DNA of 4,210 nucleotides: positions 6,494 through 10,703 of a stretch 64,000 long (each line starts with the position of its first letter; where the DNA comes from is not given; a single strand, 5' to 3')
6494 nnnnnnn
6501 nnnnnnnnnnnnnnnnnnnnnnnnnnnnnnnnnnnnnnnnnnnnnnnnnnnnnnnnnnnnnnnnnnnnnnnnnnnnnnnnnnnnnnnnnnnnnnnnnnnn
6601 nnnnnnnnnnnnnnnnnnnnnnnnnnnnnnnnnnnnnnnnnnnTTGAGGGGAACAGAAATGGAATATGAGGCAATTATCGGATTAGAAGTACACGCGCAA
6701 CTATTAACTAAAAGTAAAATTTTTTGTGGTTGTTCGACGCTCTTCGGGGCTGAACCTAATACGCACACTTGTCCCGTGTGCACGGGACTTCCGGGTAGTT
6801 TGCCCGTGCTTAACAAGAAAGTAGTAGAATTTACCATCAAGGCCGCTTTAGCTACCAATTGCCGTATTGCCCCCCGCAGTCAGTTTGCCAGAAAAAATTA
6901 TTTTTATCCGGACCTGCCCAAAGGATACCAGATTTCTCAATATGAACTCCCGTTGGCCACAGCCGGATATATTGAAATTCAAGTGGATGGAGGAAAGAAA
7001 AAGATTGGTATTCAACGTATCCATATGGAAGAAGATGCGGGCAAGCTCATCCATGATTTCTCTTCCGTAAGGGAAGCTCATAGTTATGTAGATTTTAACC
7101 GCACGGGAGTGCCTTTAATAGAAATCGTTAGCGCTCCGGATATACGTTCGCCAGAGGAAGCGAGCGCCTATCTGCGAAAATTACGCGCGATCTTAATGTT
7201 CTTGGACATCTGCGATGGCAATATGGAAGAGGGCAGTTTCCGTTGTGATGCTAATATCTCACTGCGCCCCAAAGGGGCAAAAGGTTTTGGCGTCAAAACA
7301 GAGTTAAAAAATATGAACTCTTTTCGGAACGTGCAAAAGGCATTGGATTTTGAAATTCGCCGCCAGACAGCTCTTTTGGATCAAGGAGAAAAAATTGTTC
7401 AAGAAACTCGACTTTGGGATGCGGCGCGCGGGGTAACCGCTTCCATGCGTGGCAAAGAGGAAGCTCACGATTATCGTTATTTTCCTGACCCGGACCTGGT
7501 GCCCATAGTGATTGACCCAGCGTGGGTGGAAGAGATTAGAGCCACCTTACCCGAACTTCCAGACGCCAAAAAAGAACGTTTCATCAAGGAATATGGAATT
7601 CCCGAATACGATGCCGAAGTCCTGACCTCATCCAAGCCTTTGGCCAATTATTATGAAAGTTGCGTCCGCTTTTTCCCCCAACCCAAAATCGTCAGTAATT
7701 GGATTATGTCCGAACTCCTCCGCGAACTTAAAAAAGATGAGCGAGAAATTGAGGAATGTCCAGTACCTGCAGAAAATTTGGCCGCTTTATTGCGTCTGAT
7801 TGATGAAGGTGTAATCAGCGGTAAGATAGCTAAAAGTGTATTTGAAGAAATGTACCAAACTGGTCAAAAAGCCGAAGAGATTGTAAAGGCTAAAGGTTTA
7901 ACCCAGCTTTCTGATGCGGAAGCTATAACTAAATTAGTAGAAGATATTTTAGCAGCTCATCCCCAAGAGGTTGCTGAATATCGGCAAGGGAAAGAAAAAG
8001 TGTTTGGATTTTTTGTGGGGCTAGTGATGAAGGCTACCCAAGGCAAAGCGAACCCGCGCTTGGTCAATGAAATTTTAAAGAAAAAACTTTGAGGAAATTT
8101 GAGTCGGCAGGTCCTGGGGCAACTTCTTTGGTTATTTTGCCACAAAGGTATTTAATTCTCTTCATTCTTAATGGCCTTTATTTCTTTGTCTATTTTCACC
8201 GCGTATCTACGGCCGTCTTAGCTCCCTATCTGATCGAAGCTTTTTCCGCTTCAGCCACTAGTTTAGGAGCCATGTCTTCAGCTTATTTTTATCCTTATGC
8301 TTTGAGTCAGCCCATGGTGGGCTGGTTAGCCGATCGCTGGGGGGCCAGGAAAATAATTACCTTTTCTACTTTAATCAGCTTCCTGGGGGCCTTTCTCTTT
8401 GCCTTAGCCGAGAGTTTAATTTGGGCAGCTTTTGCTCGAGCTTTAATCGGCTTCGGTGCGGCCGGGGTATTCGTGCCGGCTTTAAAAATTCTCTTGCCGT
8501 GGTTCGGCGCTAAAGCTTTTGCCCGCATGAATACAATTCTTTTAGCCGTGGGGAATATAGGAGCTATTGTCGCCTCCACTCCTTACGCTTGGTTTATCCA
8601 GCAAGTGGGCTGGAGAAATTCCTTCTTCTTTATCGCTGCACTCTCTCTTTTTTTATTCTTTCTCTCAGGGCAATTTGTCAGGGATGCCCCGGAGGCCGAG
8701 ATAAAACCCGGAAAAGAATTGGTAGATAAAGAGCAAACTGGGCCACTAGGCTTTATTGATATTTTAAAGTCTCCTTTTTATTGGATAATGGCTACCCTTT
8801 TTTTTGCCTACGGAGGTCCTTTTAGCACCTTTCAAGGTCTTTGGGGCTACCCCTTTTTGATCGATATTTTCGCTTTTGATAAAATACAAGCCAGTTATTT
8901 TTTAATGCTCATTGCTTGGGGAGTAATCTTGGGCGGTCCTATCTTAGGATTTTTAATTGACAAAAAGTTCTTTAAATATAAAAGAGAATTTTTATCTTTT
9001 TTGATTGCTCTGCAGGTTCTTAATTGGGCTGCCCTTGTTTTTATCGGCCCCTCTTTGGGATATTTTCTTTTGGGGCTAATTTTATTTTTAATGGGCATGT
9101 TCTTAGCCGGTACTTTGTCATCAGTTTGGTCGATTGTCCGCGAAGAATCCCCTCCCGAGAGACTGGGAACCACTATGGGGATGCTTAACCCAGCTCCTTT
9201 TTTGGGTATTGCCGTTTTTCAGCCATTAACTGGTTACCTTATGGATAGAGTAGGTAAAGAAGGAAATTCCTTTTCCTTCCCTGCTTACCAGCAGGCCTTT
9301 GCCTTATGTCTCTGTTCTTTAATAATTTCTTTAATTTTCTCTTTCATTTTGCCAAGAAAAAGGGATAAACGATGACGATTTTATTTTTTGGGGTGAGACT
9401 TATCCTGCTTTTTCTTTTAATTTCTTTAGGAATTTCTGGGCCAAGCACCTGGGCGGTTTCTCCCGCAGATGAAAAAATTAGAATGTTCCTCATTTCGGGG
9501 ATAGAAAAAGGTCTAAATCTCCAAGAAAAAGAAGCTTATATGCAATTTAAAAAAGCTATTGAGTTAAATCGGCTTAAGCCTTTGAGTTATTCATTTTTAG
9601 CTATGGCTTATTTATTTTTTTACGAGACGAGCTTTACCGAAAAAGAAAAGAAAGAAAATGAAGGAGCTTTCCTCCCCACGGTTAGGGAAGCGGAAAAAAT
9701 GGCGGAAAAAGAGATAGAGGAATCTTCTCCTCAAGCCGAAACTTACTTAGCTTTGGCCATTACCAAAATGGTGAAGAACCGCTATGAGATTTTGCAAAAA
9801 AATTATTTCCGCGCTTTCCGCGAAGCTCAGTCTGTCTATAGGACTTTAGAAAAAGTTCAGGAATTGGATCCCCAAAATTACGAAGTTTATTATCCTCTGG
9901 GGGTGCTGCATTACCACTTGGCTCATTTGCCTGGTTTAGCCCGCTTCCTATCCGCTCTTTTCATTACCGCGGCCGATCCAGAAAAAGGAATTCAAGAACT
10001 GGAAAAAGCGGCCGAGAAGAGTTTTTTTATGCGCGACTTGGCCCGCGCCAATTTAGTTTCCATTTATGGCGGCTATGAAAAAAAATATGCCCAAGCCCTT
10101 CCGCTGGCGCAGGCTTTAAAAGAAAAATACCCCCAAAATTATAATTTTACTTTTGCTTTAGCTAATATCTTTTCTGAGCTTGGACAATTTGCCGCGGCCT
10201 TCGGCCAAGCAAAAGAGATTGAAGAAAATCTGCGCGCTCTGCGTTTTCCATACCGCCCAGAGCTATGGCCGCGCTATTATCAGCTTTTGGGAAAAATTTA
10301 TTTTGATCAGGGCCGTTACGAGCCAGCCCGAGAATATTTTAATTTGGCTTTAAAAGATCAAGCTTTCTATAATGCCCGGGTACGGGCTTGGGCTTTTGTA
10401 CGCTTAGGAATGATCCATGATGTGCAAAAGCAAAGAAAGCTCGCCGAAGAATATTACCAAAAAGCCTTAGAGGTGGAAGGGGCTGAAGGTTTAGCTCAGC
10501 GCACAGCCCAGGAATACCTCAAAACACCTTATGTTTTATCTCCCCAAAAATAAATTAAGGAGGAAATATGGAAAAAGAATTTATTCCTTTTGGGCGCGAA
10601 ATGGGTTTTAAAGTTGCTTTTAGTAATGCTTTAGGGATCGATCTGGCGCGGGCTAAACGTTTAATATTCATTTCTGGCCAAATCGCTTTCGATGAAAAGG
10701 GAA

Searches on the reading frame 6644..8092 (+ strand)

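Call 49: search_protein_families(library=pfam, proteins=[window:6644-8092:+], max_evalue=0.00001)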
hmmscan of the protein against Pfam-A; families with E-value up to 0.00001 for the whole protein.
window:6644-8092:+ (482 aa): 2 families
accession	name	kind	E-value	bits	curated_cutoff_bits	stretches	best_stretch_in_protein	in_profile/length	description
PF02934.20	GatB_N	-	1.8e-126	421.4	23.4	1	11-296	2-277/277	GatB/GatE catalytic domain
PF02637.23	GatB_Yqey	-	2.9e-56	189.9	27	1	336-482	2-148/148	GatB domain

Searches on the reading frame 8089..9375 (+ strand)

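Call 49: search_protein_families(library=pfam, proteins=[window:8089-9375:+], max_evalue=0.00001)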
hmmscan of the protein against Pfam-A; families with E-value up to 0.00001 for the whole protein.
window:8089-9375:+ (428 aa): 2 families
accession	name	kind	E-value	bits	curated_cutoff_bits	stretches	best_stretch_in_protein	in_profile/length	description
PF07690.21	MFS_1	-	2.5e-45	155.3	33.4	1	30-374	4-343/347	Major Facilitator Superfamily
PF00083.30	Sugar_tr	-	4.7e-06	26.2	22.3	1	35-201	34-195/452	Sugar (and other) transporter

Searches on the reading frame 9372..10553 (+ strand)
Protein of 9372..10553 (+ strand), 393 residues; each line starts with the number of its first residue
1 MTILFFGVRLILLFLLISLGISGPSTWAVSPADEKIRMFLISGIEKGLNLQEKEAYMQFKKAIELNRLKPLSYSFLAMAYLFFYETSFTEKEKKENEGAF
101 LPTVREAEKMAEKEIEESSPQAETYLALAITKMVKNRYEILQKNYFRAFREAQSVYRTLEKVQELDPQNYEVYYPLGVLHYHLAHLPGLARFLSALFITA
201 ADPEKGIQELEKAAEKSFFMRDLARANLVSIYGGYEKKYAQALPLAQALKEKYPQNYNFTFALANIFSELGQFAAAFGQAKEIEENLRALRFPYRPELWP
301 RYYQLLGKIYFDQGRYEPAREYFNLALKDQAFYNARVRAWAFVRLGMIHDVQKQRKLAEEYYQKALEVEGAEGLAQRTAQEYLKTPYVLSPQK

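Call 49: search_protein_families(library=pfam, proteins=[window:9372-10553:+], max_evalue=0.00001)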
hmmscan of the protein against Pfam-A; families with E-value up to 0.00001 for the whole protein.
window:9372-10553:+ (393 aa): 9 families
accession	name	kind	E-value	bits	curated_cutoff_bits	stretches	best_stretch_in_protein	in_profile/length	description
PF13181.12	TPR_8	-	2.3e-12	46.4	25.7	0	301-328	2-29/34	Tetratricopeptide repeat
PF00515.34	TPR_1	-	9.3e-11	41.5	27.8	0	339-368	1-30/34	Tetratricopeptide repeat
PF07719.23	TPR_2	-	7.8e-08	32.3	27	0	300-328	1-29/34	Tetratricopeptide repeat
PF13424.12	TPR_12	-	9.2e-08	32.6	30.1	1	305-368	8-74/77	Tetratricopeptide repeat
PF13431.12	TPR_17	-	3e-07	30.6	24.4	0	251-276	7-32/34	Tetratricopeptide repeat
PF13428.12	TPR_14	-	4.7e-07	30.3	23.5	0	300-329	1-30/44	Tetratricopeptide repeat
PF13432.12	TPR_16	-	1.4e-06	29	32.7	0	238-280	12-54/65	Tetratricopeptide repeat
PF14559.12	TPR_19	-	2.5e-06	28.2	25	0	236-276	4-44/68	Tetratricopeptide repeat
PF25063.1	ARM_TT21_C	-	9.9e-06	26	35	1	208-385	7-177/209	Tetratricopeptide repeat protein 21 C-terminal ARM domain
